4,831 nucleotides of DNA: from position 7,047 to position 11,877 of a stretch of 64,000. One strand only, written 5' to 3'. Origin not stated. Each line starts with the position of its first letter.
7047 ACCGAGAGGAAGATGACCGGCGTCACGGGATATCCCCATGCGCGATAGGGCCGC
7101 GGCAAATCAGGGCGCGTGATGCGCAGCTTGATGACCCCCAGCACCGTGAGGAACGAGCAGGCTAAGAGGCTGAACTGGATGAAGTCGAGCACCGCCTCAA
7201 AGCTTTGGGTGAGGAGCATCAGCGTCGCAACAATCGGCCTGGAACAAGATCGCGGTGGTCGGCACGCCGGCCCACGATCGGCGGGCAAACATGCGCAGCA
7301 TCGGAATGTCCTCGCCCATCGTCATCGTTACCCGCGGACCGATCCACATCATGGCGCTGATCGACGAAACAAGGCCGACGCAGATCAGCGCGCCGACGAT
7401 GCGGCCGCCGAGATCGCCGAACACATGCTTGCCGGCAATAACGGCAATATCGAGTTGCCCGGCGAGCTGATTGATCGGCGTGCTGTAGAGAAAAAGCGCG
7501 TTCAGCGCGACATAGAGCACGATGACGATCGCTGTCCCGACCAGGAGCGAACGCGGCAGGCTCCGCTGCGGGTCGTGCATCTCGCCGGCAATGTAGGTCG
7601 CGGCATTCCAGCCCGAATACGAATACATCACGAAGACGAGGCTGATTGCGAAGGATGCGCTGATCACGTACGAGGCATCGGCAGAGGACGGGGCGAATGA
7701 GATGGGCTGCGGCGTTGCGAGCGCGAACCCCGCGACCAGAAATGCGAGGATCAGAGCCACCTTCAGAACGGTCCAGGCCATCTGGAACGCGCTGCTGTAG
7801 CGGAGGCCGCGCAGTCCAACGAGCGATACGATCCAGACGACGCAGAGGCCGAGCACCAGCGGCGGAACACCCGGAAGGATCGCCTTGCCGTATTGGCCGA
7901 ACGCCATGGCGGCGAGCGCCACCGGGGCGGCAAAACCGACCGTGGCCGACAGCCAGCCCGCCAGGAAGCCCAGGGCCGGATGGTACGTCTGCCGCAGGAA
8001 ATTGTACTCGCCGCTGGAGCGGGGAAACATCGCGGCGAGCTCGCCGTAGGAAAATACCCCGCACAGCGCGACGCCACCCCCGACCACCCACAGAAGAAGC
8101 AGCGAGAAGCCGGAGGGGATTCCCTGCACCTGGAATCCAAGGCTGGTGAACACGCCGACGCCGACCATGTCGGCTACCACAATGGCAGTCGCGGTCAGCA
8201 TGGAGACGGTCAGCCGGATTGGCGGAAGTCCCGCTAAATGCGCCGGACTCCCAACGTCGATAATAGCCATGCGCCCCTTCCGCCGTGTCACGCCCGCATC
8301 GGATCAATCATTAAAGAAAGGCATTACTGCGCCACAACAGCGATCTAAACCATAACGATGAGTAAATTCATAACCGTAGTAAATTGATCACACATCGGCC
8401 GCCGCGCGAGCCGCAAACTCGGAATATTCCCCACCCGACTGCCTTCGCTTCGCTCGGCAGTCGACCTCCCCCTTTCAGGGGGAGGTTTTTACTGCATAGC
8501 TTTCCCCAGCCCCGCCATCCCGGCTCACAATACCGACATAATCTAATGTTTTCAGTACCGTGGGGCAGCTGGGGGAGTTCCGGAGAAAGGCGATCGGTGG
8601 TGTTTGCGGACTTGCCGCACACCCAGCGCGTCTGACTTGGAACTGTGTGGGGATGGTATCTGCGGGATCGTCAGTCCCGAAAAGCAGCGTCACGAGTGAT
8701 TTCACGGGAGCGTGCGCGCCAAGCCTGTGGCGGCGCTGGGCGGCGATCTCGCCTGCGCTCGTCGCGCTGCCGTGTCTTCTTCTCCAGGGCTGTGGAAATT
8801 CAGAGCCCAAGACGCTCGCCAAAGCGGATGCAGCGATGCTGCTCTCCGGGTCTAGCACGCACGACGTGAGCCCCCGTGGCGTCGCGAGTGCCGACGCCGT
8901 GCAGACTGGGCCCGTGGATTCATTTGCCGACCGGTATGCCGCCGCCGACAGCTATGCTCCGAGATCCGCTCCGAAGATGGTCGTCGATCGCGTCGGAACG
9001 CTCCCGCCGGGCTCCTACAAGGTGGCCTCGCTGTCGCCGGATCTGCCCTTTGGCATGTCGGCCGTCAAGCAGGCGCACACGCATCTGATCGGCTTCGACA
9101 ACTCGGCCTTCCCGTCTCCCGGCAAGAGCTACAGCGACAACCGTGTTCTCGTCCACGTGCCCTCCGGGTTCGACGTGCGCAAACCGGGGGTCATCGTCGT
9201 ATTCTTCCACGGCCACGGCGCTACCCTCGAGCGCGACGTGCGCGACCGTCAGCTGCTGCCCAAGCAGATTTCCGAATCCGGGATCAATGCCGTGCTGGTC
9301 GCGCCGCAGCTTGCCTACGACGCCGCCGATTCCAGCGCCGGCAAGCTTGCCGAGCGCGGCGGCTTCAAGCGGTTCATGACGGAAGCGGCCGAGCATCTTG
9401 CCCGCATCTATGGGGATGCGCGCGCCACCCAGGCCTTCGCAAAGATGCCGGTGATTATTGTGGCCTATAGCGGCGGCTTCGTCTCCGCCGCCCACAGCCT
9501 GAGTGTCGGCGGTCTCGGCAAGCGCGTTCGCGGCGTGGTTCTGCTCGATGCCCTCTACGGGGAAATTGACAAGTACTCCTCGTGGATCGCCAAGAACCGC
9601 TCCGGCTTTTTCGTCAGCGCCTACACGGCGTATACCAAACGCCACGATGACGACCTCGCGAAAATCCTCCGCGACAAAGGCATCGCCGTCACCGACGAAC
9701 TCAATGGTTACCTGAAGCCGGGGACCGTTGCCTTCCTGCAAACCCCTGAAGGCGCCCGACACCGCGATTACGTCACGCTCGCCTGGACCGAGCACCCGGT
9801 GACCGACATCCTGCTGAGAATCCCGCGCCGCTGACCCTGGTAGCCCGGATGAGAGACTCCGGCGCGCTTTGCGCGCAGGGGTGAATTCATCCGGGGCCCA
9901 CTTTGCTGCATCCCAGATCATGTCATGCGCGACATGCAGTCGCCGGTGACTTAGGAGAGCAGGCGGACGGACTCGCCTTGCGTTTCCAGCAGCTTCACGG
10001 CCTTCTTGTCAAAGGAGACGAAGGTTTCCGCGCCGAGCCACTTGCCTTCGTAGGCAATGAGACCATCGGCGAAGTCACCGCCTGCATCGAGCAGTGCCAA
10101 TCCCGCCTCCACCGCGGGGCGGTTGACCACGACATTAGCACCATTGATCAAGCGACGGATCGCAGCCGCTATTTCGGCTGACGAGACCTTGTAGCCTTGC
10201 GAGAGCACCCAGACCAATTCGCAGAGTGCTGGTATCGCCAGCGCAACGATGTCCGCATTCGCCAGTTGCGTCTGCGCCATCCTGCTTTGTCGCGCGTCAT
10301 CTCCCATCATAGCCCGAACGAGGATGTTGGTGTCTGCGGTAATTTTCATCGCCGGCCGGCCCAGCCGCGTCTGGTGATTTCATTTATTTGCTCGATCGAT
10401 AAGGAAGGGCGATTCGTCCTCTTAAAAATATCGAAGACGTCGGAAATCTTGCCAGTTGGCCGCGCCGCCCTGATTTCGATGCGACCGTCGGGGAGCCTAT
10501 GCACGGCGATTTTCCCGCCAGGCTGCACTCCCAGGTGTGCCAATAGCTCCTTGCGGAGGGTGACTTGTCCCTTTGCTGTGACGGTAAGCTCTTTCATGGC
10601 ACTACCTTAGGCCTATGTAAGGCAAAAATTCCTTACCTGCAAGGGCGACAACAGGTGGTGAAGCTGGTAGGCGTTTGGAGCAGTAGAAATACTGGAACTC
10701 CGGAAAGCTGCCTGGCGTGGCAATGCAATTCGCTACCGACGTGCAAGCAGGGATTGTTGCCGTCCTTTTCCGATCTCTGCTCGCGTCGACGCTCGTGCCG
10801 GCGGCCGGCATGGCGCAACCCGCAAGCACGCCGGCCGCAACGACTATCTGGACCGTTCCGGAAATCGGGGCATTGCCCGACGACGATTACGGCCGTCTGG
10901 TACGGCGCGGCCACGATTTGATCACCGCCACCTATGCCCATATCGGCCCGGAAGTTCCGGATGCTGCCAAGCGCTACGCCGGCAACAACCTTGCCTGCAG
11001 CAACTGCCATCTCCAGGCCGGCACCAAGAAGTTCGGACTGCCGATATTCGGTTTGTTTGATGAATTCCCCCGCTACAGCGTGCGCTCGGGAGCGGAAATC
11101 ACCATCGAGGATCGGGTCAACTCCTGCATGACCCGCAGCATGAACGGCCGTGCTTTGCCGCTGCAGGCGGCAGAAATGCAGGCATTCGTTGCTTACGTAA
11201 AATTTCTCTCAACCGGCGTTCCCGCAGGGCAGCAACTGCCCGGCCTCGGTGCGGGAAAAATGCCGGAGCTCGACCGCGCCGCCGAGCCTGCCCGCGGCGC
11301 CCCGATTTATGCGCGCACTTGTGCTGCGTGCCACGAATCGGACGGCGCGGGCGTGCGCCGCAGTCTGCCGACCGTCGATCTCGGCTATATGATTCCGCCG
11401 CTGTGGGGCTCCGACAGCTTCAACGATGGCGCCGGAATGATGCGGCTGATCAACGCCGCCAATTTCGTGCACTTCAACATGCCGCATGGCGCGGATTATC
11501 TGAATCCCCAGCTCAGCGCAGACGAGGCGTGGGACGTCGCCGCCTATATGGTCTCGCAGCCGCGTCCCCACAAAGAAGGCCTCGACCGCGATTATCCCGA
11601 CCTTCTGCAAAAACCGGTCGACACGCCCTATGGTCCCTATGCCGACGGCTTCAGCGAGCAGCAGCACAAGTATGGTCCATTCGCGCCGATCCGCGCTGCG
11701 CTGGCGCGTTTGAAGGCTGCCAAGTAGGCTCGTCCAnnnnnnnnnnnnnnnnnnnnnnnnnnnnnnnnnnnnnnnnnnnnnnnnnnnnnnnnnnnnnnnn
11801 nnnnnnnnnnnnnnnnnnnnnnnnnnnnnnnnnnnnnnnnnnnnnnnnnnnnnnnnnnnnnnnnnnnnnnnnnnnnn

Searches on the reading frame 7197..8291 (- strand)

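Call 99: search_protein_families(library=pfam, proteins=[window:7197-8291:-], max_evalue=0.00001)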
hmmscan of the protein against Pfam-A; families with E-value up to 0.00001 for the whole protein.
window:7197-8291:- (364 aa): 2 families
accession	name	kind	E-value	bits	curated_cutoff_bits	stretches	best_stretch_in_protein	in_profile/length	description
PF13520.12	AA_permease_2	-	1.3e-39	136.7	27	1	30-352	2-331/427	Amino acid permease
PF00324.27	AA_permease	-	3e-27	95.9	24.6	1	36-350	4-336/470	Amino acid permease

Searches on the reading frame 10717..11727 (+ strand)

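Call 100: search_protein_families(library=pfam, proteins=[window:10717-11727:+], max_evalue=0.00001)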
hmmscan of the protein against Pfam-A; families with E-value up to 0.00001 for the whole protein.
window:10717-11727:+ (336 aa): 3 families
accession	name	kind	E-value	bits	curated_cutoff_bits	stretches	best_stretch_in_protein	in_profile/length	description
PF21342.2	SoxA-TsdA_cyt-c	-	6.4e-15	55.4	27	1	90-169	13-87/88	SoxA/TsdA, cytochrome c domain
PF13442.11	Cytochrome_CBB3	-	1.4e-11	45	27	1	190-278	2-68/68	Cytochrome C oxidase, cbb3-type, subunit III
PF00034.26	Cytochrom_C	-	1.5e-11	45.9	21.3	1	192-280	2-88/90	Cytochrome c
